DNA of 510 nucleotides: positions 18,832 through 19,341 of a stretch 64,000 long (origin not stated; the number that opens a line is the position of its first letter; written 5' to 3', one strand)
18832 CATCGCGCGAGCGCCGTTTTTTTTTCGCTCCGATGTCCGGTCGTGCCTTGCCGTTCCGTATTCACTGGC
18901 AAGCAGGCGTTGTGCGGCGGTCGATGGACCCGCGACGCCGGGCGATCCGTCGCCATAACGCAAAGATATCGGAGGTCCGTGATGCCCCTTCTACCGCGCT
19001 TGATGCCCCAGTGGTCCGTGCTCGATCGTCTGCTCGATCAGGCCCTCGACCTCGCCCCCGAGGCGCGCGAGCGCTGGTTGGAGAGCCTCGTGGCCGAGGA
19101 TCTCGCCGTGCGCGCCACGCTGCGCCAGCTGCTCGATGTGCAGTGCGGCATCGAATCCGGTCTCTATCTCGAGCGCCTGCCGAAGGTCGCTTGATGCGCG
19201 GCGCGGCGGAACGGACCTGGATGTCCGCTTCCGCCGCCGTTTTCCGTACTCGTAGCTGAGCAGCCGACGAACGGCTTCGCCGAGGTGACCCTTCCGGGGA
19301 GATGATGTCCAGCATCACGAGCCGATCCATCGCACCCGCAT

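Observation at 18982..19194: Free-standing duplicate of the kinase N-terminal domain, insulated by terminators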

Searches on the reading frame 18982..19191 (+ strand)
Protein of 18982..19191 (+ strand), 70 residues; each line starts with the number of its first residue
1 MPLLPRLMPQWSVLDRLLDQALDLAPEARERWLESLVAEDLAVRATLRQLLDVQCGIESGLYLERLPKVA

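Call 3: search_protein_families(library=pfam, proteins=[window:18982-19191:+], max_evalue=0.1)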
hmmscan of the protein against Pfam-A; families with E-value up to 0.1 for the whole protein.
window:18982-19191:+ (70 aa): 0 families

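Call 4: search_protein_families(library=ncbifam, proteins=[window:18982-19191:+], max_evalue=0.1)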
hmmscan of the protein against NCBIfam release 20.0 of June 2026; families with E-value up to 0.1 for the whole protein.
window:18982-19191:+ (70 aa): 0 families

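Call 7: find_homologous_proteins(query=window:18982-19191:+, max_evalue=0.001)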
Query window:18982-19191:+ (70 aa): 21 proteins with E <= 0.001 among 22 candidates.
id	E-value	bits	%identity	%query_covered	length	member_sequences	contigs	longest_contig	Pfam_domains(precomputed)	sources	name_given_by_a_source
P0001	2.1e-33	131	90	100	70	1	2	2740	-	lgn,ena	-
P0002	2.9e-32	127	89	100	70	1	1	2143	-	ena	-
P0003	3.1e-32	127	91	100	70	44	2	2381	-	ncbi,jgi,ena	jgi:hypothetical protein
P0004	4.0e-32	127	87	100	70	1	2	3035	-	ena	-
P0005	5.5e-32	126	87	100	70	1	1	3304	-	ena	-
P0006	6.9e-32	126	86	100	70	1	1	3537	-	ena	-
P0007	2.9e-31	124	86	100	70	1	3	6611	-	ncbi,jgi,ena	jgi:hypothetical protein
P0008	3.9e-31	124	86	100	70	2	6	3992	-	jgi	jgi:hypothetical protein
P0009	7.8e-31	123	84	100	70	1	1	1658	-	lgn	-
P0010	5.2e-30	120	84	100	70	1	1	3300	-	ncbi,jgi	jgi:hypothetical protein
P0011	3.4e-29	118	81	100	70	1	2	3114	-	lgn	-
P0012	4.9e-29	117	92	90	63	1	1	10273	-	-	-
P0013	2.0e-28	115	81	100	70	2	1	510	-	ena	-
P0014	3.6e-28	114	80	100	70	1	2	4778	-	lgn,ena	-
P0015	4.4e-28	114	81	100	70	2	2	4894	-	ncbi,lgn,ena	ncbi:MAG: hypothetical protein ACKO7G_14565 [Gammaproteobacteria bacterium]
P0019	1.1e-23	100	73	100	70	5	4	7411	-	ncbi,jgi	jgi:hypothetical protein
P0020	7.1e-23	98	84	83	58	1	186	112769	-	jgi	jgi:hypothetical protein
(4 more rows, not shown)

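Call 10: find_encoding_contigs(protein=P0019, flank=6000, max_places=4)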
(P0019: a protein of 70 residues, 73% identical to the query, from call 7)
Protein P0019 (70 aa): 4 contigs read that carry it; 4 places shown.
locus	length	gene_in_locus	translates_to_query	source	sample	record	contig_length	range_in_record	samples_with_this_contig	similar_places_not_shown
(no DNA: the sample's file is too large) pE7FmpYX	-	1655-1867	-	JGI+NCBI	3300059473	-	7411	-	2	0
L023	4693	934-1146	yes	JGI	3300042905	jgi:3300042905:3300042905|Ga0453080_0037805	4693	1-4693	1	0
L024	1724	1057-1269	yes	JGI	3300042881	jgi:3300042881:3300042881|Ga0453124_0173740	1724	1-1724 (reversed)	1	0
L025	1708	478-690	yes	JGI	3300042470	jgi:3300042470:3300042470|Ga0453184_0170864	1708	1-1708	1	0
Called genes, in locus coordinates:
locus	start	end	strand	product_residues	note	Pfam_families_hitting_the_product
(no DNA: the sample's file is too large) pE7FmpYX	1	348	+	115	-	?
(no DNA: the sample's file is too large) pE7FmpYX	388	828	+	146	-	PF01451:LMWPc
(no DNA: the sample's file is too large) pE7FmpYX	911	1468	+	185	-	PF07638:Sigma70_ECF, PF04545:Sigma70_r4 (weak), PF08281:Sigma70_r4_2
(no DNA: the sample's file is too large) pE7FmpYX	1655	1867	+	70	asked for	-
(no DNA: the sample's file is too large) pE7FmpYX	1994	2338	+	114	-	-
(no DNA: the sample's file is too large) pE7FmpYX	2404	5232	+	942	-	PF00069:Pkinase, PF07714:PK_Tyr_Ser-Thr, PF13424:TPR_12 (weak)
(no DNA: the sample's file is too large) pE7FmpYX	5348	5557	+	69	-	-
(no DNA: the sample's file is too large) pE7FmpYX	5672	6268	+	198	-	PF00881:Nitroreductase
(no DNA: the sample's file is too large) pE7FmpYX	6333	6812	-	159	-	PF03737:RraA-like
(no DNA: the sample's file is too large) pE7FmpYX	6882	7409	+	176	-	?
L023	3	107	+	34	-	?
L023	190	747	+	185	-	PF07638:Sigma70_ECF, PF04545:Sigma70_r4 (weak), PF08281:Sigma70_r4_2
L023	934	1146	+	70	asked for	-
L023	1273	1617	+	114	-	-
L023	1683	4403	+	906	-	PF00069:Pkinase, PF07714:PK_Tyr_Ser-Thr, PF13424:TPR_12 (faint)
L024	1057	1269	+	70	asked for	-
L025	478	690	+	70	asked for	-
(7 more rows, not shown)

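Call 11: find_encoding_contigs(protein=P0020, flank=6000, max_places=3)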
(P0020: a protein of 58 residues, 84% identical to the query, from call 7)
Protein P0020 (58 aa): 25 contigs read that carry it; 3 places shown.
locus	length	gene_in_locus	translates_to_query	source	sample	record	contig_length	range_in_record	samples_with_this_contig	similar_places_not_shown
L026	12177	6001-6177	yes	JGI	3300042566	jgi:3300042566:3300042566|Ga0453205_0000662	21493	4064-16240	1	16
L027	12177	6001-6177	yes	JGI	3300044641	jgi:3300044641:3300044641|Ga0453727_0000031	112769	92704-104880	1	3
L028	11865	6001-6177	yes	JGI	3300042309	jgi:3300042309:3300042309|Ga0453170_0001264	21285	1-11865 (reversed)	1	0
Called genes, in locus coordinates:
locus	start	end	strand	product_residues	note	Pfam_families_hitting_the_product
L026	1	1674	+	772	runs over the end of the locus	PF07715:Plug, PF00593:TonB_dep_Rec_b-barrel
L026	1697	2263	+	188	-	PF04290:DctQ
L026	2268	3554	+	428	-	PF06808:DctM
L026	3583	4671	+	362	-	PF03480:DctP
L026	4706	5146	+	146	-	PF01451:LMWPc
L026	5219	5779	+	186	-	PF07638:Sigma70_ECF, PF08281:Sigma70_r4_2, PF04545:Sigma70_r4 (weak)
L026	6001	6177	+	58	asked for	-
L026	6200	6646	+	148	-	-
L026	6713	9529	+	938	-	PF13424:TPR_12 (faint), PF00069:Pkinase, PF07714:PK_Tyr_Ser-Thr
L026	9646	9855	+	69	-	-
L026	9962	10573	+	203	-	PF00881:Nitroreductase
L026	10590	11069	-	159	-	PF03737:RraA-like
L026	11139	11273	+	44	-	-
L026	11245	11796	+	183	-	PF13328:HD_4, PF01966:HD (weak)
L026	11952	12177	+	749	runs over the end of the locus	PF00082:Peptidase_S8, PF22352:K319L-like_PKD, PF05345:He_PIG, PF17963:Big_9 (weak)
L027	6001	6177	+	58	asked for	-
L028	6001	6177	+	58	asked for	-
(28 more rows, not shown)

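Call 12: find_encoding_contigs(protein=P0015, flank=6000, max_places=3)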
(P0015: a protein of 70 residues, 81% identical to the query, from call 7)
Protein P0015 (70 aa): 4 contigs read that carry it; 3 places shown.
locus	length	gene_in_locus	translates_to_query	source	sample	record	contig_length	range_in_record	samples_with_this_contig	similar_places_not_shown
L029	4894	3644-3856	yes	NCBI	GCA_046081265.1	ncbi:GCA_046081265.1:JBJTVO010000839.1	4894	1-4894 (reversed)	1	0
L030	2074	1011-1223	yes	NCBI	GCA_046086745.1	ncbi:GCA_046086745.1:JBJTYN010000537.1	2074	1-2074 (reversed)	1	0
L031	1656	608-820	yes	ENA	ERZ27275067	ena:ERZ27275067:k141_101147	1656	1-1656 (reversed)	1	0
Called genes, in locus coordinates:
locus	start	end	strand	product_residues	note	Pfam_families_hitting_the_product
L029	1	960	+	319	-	PF06808:DctM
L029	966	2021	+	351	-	PF03480:DctP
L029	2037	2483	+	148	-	PF01451:LMWPc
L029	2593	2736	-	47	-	-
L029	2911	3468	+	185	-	PF07638:Sigma70_ECF, PF08281:Sigma70_r4_2, PF04545:Sigma70_r4 (weak)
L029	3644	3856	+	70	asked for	-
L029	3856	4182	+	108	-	-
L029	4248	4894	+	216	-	PF00069:Pkinase, PF07714:PK_Tyr_Ser-Thr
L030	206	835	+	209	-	PF07638:Sigma70_ECF, PF08281:Sigma70_r4_2, PF04545:Sigma70_r4 (weak)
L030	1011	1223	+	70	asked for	-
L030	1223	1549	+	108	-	-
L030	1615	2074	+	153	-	?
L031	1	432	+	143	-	?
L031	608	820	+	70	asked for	-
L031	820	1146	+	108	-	-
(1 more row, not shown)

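Call 13: find_related_loci(query=A1, collection=genome_contigs, flank=5000)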
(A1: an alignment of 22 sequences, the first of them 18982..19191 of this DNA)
Query A1 (70 aa) in genome_contigs; peptide patterns used: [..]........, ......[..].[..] (x = any residue, [..] = any of these).
496 stretches matched a pattern; 15 encode a relative of the query (tblastn E <= 1e-3); 15 distinct loci.
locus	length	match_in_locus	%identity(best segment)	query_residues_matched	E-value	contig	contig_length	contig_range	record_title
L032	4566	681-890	96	1-70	6e-40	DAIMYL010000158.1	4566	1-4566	MAG TPA_asm: Steroidobacteraceae bacterium isolate CTOTU1237 NODE_17905_length_4566_cov_25.968078, whole genome shotgun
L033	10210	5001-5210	89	1-70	2e-35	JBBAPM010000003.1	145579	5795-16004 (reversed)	MAG: Steroidobacteraceae bacterium isolate EUL_167 ctg3-EUL_167, whole genome shotgun sequence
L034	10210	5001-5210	84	1-70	3e-35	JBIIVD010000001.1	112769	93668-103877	MAG: Steroidobacteraceae bacterium isolate ME2004-09-30_3300044641_group2_bin68 Rohwer_bin2471_scaffold_37_c1, whole gen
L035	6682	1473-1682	84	1-70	3e-35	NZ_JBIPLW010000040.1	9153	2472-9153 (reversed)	MAG: Flavobacterium sp. isolate ME2015-09-16_3300042289_group6_bin140 Rohwer_bin896_scaffold_10071_c1, whole genome shot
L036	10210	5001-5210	67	1-70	5e-28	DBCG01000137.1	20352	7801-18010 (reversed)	MAG TPA_asm: Proteobacteria bacterium UBA964 UBA964_contig_23534, whole genome shotgun sequence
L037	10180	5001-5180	52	10-69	6e-13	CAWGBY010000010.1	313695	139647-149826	MAG: uncultured Acidobacteriota bacterium isolate MFD06229.bin.2.215 genome assembly, contig: contig_19482, whole genome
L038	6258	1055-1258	48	1-69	4e-13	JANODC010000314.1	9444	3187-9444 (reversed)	MAG: Rhizobacter sp. isolate VAR_17_metabat_199 VAR_17_k141_3687732, whole genome shotgun sequence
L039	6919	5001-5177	47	12-70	7e-13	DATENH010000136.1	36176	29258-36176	MAG TPA_asm: Steroidobacteraceae bacterium isolate SMAG_U8964 k141_382272, whole genome shotgun sequence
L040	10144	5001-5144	50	10-54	7e-10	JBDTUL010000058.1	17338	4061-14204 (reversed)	MAG: Gammaproteobacteria bacterium isolate cluster3_bin.43 NODE_12215_length_17338_cov_5.467222, whole genome shotgun se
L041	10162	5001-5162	46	14-67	2e-9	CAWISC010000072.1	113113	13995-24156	MAG: uncultured Gammaproteobacteria bacterium isolate MFD09206.bin.1.132 genome assembly, contig: contig_8174, whole gen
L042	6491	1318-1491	47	12-70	2e-8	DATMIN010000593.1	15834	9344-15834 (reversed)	MAG TPA_asm: Burkholderiaceae bacterium isolate SMAG_U13543 k141_298189, whole genome shotgun sequence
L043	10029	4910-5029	55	12-51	2e-7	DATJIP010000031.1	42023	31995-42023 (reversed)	MAG TPA_asm: Steroidobacteraceae bacterium isolate SMAG_U15541 k141_6087789, whole genome shotgun sequence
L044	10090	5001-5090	53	11-40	8e-6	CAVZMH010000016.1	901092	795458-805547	MAG: uncultured delta proteobacterium isolate MFD05942.bin.1.218 genome assembly, contig: contig_25996, whole genome sho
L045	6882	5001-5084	68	13-40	1e-5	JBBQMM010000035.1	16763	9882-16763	MAG: Burkholderiales bacterium isolate Co_metawrap_418 Cmw_418_k141_11916170_length_16763_cov_10.0000, whole genome shot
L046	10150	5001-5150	48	12-61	1e-5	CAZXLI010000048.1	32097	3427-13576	MAG TPA_asm: uncultured Bordetella sp. isolate SRP193066_co2_14 genome assembly, contig: NODE_713_length_32097_cov_10.86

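Call 14: find_related_loci(query=A1, collection=metagenome_contigs, flank=4000)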
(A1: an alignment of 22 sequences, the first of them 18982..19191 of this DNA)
Query A1 (70 aa) in metagenome_contigs; peptide patterns used: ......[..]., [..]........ (x = any residue, [..] = any of these).
600 stretches matched a pattern (row limit reached: there are more); 47 encode a relative of the query (tblastn E <= 1e-3); 47 distinct loci.
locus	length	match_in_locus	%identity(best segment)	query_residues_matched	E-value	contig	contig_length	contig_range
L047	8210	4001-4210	97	1-70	2e-41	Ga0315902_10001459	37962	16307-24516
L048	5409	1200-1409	99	1-70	1e-40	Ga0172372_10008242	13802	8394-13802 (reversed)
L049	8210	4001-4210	94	1-70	4e-40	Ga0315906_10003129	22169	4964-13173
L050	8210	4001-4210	84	1-70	4e-35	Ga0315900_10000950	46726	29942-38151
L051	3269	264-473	74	1-70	3e-30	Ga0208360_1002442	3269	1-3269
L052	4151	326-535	70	1-70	6e-29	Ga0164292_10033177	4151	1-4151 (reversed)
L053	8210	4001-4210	67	1-70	9e-28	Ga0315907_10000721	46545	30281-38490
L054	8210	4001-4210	67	1-70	9e-28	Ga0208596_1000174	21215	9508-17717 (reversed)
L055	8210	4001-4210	67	1-70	9e-28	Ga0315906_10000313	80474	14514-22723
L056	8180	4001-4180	47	10-69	4e-12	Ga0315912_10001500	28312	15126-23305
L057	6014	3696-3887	50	7-69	3e-11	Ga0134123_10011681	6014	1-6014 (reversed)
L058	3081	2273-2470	44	6-70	7e-11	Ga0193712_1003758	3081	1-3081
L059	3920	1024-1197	48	12-69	7e-11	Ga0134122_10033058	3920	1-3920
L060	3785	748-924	47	11-69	1e-10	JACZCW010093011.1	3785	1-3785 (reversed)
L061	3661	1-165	49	15-69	3e-10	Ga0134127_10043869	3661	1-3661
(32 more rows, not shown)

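Call 49: predict_structure(alignment_id=A2)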
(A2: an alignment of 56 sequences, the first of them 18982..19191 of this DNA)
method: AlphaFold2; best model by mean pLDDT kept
length: 70 residues; sequences in the alignment: 56
mean_pLDDT: 69.2   pTM: 0.43
mean pLDDT of the five models: 69.2, 68.7, 67.0, 66.8, 63.7
residues with pLDDT >= 90: 0; 70-90: 41; 50-70: 22; < 50: 7
segments of 3 or more residues with pLDDT < 50: 66-70
pLDDT, mean of each block of 10 residues (from residue 1): 57 80 79 76 77 67 49
secondary structure, 60 per line:
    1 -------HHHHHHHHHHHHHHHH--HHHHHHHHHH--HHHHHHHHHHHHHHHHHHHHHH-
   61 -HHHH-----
elements in order: H8-23 H26-35 H38-59 H62-65

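Call 52: search_protein_representatives(alignment_id=A3)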
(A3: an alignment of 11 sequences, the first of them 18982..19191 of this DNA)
Query: 11 sequences, 70 profile positions. Proteins with E-value up to 0.001 (for the whole library): 1356; up to 1e-10: 222; up to 1e-30: 1. The best 150 are listed.
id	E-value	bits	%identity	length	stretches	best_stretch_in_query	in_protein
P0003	2.1e-33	130.8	-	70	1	1-70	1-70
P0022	4.6e-20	88.1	-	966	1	1-70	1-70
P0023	6.3e-19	84.5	-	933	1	1-69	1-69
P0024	1.1e-18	83.7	-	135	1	1-69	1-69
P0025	2.0e-18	82.9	-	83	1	4-68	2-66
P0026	3.4e-18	82.1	-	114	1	1-69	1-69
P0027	2.3e-17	79.5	-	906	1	1-69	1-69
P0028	4.3e-17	78.6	-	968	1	1-69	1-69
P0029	4.9e-17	78.4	-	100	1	1-54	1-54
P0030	5.2e-17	78.3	-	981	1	5-69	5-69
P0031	8.0e-17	77.8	-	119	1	1-69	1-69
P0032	1.1e-16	77.3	-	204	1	1-70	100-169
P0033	1.3e-16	77.0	-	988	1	1-69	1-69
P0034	1.4e-16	77.0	-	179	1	1-70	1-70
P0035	1.7e-16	76.7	-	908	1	1-70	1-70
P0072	2.6e-14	69.7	-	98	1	7-69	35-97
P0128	1.6e-12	64.0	-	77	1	9-69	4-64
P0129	1.6e-12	64.0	-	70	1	1-69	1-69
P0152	5.0e-12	62.4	-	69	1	7-69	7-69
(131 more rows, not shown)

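Call 54: fold_search(model_id=the predicted structure, library=pdb)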
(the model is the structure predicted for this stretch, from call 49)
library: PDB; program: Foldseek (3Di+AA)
matches with E <= 10: 11; with E <= 0.001: 0
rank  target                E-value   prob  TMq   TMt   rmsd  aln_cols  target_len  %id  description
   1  7n31_SB               3.1e+00  0.07  0.28  0.12   6.6        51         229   14  Elongating 70S ribosome complex in a post-translocation (POST) conformation (released 2021-07-14)
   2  5uz4_B                3.1e+00  0.07  0.28  0.13   6.1        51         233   14  The cryo-EM structure of YjeQ bound to the 30S subunit suggests a fidelity checkpoint function for this protein in rib (released 2017-04-19)
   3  9syh_B                4.1e+00  0.06  0.28  0.13   6.6        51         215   14  E. coli 70S ribosome from deltaRlmE strain (released 2026-03-18)
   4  8cf8_B                4.4e+00  0.06  0.28  0.12   6.5        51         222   14  Eravacycline bound to the 30S head (released 2023-08-02)
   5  2kz5_MODEL_1_A        5.5e+00  0.08  0.37  0.31   3.3        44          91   16  Solution NMR Structure of Transcription factor NF-E2 subunit's DNA binding domain from Homo sapiens, Northeast (released 2010-07-07)
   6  7n2u_SB               5.5e+00  0.05  0.28  0.12   6.9        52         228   13  Elongating 70S ribosome complex in a hybrid-H1 pre-translocation (PRE-H1) conformation (released 2021-07-14)
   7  9k7u_B                6.3e+00  0.08  0.35  0.41   3.1        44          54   30  Crystal structure of designed zinc-induced heterodimer Heter-Zn2-HEHE-22 (released 2025-10-29)
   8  9dbv                  8.3e+00  0.02  0.25  0.17  10.4        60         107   23  Cu-Bound Structure of Computationally Designed Homotetramer PW1 (released 2025-08-27)
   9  8caz_B                8.9e+00  0.03  0.28  0.13   6.5        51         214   14  empty 30S head (released 2023-07-26)
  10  4ybb_AB               8.9e+00  0.03  0.27  0.12   6.8        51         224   14  High-resolution structure of the Escherichia coli ribosome (released 2015-03-18)
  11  1iur_MODEL_1_A        9.6e+00  0.03  0.35  0.30   6.9        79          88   16  DnaJ domain of human KIAA0730 protein (released 2003-10-07)

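Call 61: search_solved_structures(query=A2, max_evalue=1, show_alignments=2)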
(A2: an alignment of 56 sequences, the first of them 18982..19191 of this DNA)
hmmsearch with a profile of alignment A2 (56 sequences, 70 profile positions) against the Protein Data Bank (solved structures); distinct sequences matched with E-value up to 1: 6.
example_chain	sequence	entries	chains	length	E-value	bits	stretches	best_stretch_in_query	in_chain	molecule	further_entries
3cmu_A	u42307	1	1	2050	3e-07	33.8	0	29-54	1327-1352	Protein recA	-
3cmt_A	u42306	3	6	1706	2.9e-06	30.7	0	29-54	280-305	Protein recA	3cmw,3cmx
3cmv_A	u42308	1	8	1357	0.013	19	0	29-54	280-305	Protein recA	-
9eed_A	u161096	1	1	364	0.04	17.4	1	4-57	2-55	Kinase domain protein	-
1p9i_A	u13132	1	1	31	0.12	15.9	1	28-53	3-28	cortexillin I/GCN4 hybrid peptide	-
3pjt_A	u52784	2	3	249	0.68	13.4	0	11-64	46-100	Cyclic dimeric GMP binding protein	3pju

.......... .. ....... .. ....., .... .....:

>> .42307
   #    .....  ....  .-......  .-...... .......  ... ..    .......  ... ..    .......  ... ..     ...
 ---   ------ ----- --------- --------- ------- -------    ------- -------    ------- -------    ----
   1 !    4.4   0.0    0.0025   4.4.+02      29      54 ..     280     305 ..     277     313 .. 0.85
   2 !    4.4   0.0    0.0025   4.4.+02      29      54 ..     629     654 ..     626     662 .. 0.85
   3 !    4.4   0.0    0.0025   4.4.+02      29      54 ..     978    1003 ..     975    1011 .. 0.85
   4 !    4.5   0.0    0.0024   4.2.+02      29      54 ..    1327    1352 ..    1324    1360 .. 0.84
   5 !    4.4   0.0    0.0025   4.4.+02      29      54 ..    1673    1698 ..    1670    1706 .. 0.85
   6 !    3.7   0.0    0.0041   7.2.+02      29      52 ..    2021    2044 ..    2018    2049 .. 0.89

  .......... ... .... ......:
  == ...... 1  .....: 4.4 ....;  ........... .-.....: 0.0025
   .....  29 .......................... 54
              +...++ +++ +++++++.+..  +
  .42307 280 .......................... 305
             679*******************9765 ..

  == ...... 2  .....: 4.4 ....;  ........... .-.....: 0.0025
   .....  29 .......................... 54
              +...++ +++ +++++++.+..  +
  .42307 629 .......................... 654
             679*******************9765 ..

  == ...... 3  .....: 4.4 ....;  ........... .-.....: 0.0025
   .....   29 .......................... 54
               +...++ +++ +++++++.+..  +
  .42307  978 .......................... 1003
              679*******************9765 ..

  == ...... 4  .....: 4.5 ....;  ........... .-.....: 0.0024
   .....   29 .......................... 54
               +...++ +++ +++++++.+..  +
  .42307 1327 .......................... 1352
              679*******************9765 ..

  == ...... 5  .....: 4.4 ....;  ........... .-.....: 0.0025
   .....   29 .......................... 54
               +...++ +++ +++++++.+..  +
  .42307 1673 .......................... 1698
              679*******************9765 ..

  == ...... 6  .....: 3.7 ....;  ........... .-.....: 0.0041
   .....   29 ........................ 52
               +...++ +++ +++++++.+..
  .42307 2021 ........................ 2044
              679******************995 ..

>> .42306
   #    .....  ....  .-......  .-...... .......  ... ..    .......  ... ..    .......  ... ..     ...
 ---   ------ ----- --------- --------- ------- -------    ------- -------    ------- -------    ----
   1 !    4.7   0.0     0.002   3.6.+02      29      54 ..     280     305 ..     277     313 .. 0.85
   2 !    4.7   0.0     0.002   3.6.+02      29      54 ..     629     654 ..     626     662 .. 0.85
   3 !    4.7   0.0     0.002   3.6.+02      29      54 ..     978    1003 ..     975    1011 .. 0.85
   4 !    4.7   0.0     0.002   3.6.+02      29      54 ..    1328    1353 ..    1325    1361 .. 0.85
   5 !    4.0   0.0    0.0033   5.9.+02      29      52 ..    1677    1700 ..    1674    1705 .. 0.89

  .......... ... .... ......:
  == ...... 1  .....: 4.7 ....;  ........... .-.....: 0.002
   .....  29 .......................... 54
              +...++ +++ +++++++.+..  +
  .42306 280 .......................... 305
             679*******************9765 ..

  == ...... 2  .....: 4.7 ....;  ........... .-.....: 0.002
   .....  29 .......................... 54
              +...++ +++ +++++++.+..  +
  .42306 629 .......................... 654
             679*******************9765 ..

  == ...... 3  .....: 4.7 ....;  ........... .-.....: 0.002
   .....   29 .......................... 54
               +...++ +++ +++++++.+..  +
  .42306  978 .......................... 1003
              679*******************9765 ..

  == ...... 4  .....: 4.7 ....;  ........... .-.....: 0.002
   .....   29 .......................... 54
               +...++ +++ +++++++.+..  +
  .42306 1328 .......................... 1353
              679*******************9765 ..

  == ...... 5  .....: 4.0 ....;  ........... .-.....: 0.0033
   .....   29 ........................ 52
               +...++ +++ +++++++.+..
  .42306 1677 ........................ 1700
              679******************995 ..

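Call 71: find_encoding_contigs(protein=P0129, flank=4000, max_places=3)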
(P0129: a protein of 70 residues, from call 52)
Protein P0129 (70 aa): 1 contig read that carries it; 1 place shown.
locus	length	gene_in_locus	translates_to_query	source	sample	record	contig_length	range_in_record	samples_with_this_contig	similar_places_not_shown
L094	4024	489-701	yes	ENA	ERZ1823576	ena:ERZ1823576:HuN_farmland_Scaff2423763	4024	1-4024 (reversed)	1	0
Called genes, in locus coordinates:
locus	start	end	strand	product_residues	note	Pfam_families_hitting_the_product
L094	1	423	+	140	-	?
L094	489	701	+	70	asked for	-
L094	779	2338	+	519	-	PF17164:DUF5122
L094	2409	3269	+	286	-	PF00106:adh_short, PF08659:KR, PF13561:adh_short_C2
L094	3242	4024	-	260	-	?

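Call 72: find_encoding_contigs(protein=P0152, flank=4000, max_places=3)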
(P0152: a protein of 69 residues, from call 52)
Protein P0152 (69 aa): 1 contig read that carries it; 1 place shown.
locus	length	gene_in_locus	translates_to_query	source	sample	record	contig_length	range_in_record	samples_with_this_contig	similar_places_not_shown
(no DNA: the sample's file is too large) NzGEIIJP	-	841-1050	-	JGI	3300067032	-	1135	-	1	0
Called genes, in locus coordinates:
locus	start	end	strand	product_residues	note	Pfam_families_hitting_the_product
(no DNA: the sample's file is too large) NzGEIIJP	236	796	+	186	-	PF07638:Sigma70_ECF, PF08281:Sigma70_r4_2, PF04545:Sigma70_r4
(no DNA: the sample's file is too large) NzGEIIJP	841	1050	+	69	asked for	-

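Call 73: find_homologous_proteins(query=L057:3681-3887:+, max_evalue=0.001)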
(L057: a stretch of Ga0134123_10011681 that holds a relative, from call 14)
Query L057:3681-3887:+ (69 aa): 18 proteins with E <= 0.001 among 20 candidates.
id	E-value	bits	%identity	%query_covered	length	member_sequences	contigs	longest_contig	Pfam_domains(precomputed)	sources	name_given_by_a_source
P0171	1.4e-32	128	93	100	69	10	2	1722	-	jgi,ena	-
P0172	3.0e-31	124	91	100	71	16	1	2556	-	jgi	jgi:hypothetical protein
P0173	2.1e-29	118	88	100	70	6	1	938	-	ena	-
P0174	2.5e-29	118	88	100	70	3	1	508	-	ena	-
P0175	4.6e-29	117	88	100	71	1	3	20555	-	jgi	jgi:hypothetical protein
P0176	5.0e-29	117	86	100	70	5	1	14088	-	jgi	jgi:hypothetical protein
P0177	6.9e-29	116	86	100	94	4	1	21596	-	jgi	jgi:hypothetical protein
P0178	1.2e-28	115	86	100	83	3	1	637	-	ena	-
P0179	1.8e-28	115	87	100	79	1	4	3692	-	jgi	jgi:hypothetical protein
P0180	2.4e-28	115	86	100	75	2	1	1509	-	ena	-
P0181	2.5e-28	114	86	100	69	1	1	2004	-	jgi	jgi:hypothetical protein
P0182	3.0e-28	114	87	100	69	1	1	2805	-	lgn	-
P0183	6.1e-28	113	83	100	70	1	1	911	-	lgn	-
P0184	1.3e-27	112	83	100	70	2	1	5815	-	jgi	jgi:hypothetical protein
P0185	7.4e-27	110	84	100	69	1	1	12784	-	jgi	jgi:hypothetical protein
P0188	2.8e-26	108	80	100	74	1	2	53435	-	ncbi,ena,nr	ncbi:MAG TPA: hypothetical protein VJT80_12340 [Steroidobacteraceae bacterium]|nr:hypothetical prote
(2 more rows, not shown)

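Call 75: find_encoding_contigs(protein=P0188, flank=10000, max_places=2)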
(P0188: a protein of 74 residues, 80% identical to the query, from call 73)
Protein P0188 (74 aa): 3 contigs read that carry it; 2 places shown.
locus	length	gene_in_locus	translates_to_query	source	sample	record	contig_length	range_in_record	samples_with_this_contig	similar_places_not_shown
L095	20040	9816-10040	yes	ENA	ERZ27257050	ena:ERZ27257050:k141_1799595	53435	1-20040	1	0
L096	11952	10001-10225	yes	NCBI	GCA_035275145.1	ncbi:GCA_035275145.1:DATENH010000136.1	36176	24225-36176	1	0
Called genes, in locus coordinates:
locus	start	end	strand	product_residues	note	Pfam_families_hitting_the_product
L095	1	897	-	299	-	?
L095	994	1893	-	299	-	-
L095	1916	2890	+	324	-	PF00561:Abhydrolase_1, PF12697:Abhydrolase_6, PF00975:Thioesterase (faint)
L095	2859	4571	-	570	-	PF07969:Amidohydro_3, PF01979:Amidohydro_1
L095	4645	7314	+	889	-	PF00069:Pkinase, PF01636:APH (faint), PF07714:PK_Tyr_Ser-Thr, PF03109:ABC1, PF07719:TPR_2 (faint), PF13424:TPR_12 (faint)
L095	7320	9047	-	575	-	PF17164:DUF5122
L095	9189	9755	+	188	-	PF07638:Sigma70_ECF, PF08281:Sigma70_r4_2 (weak), PF04545:Sigma70_r4 (weak)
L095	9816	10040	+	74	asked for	-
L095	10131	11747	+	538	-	PF14224:DUF4331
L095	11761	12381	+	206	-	PF17963:Big_9 (weak)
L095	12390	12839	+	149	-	-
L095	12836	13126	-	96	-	PF01381:HTH_3 (faint)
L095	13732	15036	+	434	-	PF07719:TPR_2 (faint), PF13428:TPR_14 (faint), PF14559:TPR_19 (faint), PF05118:Asp_Arg_Hydrox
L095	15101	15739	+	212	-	PF00072:Response_reg, PF00196:GerE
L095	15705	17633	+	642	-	PF13581:HATPase_c_2 (weak), PF02518:HATPase_c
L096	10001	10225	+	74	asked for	-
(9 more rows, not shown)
